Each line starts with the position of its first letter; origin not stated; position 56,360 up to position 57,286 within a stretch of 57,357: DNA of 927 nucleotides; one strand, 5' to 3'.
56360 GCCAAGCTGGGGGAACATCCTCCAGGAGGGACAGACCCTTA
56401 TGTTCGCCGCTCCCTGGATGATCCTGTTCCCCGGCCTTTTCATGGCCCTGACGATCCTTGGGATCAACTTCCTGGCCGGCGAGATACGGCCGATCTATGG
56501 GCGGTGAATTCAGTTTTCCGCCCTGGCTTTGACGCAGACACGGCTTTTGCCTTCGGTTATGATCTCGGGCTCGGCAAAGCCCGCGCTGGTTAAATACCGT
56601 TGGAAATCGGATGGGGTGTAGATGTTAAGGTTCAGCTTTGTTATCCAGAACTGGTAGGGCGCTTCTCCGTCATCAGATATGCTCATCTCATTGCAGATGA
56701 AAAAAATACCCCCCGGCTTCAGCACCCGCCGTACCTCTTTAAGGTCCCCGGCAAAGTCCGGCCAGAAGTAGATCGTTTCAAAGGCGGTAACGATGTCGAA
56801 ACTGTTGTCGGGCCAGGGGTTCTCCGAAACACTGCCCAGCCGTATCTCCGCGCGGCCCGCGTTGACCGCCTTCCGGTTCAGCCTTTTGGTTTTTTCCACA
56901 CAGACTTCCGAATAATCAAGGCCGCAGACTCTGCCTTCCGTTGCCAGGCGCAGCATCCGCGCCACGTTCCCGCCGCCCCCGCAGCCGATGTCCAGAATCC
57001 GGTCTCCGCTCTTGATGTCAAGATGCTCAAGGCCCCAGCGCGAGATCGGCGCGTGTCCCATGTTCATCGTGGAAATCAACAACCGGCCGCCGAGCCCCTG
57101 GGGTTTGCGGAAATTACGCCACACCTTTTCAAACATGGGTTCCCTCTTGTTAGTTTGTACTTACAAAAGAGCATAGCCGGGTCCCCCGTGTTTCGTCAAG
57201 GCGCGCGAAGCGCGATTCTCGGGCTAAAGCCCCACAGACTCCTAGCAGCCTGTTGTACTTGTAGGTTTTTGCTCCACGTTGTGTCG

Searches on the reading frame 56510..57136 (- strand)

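Call 57: search_protein_families(library=pfam, proteins=[window:56510-57136:-], max_evalue=0.01)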
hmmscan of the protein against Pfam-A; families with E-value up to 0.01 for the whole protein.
window:56510-57136:- (208 aa): 16 families
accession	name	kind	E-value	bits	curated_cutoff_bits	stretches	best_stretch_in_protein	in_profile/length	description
PF08241.18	Methyltransf_11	-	1.6e-21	77.1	21.2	1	48-147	1-95/95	Methyltransferase domain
PF13847.12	Methyltransf_31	-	4.8e-20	72.1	27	1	41-151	1-113/145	Methyltransferase domain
PF13649.12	Methyltransf_25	-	5e-19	69.2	27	1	47-143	1-97/97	Methyltransferase domain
PF13489.12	Methyltransf_23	-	6.6e-15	55.7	27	1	41-187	20-159/164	Methyltransferase domain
PF08242.18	Methyltransf_12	-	1.6e-14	54.8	30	1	48-145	1-98/98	Methyltransferase domain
PF01209.24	Ubie_methyltran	-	2.5e-13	50.4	20.1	1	41-164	45-169/233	ubiE/COQ5 methyltransferase family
PF01135.25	PCMT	-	3.6e-06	27.3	20.3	1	35-91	65-123/210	Protein-L-isoaspartate(D-aspartate) O-methyltransferase (PCMT)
PF02353.26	CMAS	-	5.5e-06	26.3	27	1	35-148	54-165/273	Mycolic acid cyclopropane synthetase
PF08003.17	Methyltransf_9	-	2.2e-05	24.1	23.8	1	37-153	109-222/315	Protein of unknown function (DUF1698)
PF00891.24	Methyltransf_2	-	4.6e-05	23.3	22.3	1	36-187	55-209/210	O-methyltransferase domain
PF07021.18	MetW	-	0.00041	20.5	21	1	41-122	11-85/193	Methionine biosynthesis protein MetW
PF05175.20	MTS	-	0.0006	19.9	23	1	36-116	24-102/170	Methyltransferase small domain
PF13679.12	Methyltransf_32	-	0.0013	19.2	27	1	43-118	25-107/143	Methyltransferase domain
PF05148.21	Methyltransf_8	-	0.0024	18.2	27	0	98-153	108-162/219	Hypothetical methyltransferase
PF06325.19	PrmA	-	0.0032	17.5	22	1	40-118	156-232/296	Ribosomal protein L11 methyltransferase (PrmA)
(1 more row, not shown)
